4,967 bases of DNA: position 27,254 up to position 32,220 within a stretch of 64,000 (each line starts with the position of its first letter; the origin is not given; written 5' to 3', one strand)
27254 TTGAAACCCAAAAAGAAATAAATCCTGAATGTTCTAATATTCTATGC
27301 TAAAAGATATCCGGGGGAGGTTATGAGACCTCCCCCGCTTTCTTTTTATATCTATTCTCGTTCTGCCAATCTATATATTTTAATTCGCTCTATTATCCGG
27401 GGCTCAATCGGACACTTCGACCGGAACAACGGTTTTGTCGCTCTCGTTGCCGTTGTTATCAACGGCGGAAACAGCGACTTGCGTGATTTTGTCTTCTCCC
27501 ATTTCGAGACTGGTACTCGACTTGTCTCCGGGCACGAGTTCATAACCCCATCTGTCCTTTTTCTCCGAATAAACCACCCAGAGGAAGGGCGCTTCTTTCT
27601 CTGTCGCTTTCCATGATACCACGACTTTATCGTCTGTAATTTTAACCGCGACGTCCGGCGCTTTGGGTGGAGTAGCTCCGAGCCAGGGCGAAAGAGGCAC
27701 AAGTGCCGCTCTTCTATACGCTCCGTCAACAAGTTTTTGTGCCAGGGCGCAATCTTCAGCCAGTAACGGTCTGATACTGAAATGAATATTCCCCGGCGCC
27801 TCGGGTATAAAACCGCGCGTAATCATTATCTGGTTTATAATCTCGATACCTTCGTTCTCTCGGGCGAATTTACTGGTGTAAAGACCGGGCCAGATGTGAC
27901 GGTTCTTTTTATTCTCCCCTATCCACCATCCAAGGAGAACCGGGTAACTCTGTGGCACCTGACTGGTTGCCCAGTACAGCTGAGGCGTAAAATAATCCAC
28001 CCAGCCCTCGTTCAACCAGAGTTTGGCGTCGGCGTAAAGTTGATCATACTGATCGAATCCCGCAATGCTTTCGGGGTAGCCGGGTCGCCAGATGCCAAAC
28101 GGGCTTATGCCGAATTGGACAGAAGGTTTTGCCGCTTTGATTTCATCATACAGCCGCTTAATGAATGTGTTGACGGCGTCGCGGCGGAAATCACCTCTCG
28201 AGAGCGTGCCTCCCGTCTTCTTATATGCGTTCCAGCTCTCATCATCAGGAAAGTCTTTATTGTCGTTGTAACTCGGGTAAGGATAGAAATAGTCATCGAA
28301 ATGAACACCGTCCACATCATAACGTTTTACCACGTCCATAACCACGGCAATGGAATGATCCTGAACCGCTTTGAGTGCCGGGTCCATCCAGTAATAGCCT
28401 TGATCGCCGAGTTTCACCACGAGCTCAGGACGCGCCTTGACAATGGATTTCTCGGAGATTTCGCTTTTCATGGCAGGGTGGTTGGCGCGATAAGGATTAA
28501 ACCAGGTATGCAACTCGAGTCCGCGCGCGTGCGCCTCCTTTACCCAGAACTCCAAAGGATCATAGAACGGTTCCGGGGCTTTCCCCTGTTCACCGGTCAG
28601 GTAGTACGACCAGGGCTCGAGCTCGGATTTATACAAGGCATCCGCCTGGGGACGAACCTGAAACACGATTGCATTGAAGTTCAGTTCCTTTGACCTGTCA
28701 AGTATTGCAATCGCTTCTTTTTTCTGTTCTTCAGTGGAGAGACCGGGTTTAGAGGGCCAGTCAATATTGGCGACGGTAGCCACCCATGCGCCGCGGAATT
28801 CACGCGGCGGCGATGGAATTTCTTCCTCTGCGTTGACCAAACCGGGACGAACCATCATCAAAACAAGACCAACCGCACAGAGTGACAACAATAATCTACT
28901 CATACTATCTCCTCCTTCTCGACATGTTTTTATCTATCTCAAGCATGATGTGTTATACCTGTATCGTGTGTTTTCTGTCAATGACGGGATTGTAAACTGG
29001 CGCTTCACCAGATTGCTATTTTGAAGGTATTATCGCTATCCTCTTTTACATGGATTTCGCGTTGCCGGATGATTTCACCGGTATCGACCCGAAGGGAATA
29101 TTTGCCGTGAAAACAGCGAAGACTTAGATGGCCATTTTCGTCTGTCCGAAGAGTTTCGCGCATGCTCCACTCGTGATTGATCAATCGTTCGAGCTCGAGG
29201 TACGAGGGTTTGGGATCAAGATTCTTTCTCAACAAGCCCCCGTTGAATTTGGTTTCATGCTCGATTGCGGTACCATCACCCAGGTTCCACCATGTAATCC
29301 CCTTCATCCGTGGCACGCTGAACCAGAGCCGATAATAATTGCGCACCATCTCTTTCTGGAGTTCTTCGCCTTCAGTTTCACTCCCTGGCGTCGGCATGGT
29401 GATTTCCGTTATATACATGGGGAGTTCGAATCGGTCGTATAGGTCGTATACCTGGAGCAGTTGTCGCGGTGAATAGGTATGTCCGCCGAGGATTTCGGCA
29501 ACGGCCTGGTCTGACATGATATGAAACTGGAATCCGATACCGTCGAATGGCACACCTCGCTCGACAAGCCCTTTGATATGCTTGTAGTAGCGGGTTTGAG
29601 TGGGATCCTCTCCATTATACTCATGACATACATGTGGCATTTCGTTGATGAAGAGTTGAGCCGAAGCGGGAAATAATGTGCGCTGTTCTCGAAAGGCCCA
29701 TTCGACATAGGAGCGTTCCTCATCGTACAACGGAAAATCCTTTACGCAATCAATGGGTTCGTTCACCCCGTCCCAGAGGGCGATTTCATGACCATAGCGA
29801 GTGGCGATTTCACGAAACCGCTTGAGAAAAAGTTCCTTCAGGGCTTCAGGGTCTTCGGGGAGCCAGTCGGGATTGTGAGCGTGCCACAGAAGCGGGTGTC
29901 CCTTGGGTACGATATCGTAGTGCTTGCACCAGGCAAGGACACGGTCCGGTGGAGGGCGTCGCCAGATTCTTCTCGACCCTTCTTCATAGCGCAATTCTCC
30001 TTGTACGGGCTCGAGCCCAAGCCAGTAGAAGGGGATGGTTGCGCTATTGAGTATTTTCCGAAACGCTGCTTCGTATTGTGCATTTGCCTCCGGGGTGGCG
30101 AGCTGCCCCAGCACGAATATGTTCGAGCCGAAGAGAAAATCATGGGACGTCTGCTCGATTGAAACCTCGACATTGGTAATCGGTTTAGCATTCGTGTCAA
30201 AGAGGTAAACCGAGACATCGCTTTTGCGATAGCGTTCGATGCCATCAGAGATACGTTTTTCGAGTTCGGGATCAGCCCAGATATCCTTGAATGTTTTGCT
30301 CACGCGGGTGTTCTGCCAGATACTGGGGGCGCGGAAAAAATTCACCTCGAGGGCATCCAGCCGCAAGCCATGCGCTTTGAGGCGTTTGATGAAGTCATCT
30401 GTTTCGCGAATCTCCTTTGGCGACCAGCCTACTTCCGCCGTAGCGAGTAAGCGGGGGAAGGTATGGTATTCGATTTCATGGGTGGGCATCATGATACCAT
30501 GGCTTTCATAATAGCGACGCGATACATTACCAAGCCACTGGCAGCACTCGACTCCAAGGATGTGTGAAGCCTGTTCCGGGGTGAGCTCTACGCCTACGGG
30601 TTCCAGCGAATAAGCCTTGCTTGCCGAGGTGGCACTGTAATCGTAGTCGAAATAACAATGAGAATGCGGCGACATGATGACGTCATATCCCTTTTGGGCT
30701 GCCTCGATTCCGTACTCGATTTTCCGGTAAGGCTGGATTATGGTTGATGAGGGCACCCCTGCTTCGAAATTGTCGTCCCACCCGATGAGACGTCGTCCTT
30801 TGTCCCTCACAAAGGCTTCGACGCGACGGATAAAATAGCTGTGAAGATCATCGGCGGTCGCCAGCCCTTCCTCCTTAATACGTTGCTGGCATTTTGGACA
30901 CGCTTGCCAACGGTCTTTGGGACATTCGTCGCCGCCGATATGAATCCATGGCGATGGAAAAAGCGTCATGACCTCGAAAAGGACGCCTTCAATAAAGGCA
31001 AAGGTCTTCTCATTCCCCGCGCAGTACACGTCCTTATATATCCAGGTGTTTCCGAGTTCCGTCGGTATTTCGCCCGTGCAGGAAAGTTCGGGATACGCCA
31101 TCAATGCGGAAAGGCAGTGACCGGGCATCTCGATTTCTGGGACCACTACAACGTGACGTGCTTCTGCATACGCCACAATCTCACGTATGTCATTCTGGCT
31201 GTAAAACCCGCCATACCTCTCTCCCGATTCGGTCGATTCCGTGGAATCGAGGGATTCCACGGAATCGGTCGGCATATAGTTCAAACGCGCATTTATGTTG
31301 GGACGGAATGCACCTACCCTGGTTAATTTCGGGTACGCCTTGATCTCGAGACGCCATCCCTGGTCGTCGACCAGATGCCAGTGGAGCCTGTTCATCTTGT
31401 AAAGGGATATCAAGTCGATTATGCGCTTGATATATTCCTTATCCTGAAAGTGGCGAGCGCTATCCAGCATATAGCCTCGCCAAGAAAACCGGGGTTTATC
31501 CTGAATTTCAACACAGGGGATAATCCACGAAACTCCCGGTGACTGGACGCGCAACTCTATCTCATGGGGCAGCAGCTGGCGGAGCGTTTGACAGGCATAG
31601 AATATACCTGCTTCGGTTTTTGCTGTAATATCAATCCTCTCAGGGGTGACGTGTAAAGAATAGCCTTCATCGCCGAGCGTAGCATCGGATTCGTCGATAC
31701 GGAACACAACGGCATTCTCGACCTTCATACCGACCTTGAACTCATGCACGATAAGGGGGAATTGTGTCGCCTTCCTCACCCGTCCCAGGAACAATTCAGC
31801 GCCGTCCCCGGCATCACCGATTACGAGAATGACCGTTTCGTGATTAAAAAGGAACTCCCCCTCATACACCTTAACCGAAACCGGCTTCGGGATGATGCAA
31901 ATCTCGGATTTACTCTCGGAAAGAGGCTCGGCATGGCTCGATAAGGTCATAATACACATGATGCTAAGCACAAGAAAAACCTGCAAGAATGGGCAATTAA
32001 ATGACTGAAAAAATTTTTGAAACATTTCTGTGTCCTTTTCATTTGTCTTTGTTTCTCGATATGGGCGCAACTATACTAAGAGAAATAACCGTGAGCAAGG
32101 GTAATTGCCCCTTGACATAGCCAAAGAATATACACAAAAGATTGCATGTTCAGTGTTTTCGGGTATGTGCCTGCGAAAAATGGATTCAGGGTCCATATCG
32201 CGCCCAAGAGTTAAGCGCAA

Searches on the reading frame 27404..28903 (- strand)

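Call 37: search_protein_families(library=pfam, proteins=[window:27404-28903:-], max_evalue=0.0001)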
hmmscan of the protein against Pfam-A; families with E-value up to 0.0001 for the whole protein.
window:27404-28903:- (499 aa): 1 family
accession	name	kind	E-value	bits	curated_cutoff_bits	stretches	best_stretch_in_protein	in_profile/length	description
PF02638.21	GHL10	-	1.3e-66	225.3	27.9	1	35-345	1-298/311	Glycosyl hydrolase-like 10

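Call 63: search_protein_families(library=ncbifam, proteins=[window:27404-28903:-], max_evalue=0.01)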
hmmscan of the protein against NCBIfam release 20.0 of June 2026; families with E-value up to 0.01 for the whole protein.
window:27404-28903:- (499 aa): 0 families

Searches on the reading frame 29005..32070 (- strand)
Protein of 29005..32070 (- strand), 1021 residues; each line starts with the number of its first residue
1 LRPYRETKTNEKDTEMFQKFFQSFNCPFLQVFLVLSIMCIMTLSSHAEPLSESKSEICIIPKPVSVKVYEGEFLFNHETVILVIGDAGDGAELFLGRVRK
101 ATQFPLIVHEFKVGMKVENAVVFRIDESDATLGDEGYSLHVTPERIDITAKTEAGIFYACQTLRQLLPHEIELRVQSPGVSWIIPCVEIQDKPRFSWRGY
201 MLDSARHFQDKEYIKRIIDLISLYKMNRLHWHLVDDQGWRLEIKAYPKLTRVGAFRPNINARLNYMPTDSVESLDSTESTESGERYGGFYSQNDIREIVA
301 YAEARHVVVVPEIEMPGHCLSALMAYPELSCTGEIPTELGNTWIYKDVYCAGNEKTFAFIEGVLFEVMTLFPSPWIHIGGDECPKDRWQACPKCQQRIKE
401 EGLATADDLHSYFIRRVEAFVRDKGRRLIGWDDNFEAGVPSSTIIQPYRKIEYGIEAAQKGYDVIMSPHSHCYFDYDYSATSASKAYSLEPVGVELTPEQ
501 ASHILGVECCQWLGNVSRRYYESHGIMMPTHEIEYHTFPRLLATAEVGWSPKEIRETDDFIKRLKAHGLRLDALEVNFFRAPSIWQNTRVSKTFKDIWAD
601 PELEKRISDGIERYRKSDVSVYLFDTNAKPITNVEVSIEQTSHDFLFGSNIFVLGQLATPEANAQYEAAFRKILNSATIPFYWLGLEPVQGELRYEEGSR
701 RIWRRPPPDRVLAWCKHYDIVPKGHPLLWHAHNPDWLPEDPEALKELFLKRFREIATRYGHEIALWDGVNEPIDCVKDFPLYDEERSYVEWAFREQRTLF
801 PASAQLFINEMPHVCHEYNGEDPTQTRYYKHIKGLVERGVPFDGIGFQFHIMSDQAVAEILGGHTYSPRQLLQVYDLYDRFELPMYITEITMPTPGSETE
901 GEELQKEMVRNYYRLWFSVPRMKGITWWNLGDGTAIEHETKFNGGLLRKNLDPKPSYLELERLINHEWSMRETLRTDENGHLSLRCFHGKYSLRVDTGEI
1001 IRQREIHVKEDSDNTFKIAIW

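Call 37: search_protein_families(library=pfam, proteins=[window:29005-32070:-], max_evalue=0.0001)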
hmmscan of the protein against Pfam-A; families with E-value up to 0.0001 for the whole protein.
window:29005-32070:- (1021 aa): 3 families
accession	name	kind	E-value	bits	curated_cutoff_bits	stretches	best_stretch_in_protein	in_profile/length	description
PF00728.28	Glyco_hydro_20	-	1.2e-103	347.6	22.3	1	195-551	1-347/348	Glycosyl hydrolase family 20, catalytic domain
PF00331.26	Glyco_hydro_10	-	7.2e-30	104.7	22.1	1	708-958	62-306/311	Glycosyl hydrolase family 10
PF02838.20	Glyco_hydro_20b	-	9.2e-21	75.3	26.1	1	59-191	4-123/124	Glycosyl hydrolase family 20, domain 2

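Call 63: search_protein_families(library=ncbifam, proteins=[window:29005-32070:-], max_evalue=0.01)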
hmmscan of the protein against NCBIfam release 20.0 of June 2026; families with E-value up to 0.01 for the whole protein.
window:29005-32070:- (1021 aa): 2 families
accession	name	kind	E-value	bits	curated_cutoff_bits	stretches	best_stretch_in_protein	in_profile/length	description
NF041944.1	Xylase_Ferestase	equivalog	2.7e-10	39.1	1200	1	702-851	54-220/694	bifunctional endo-1,4-beta-xylanase/feruloyl esterase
NF041654.1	GlcNAcase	equivalog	0.0011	17.5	1000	1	107-199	67-147/732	beta-N-acetylglucosaminidase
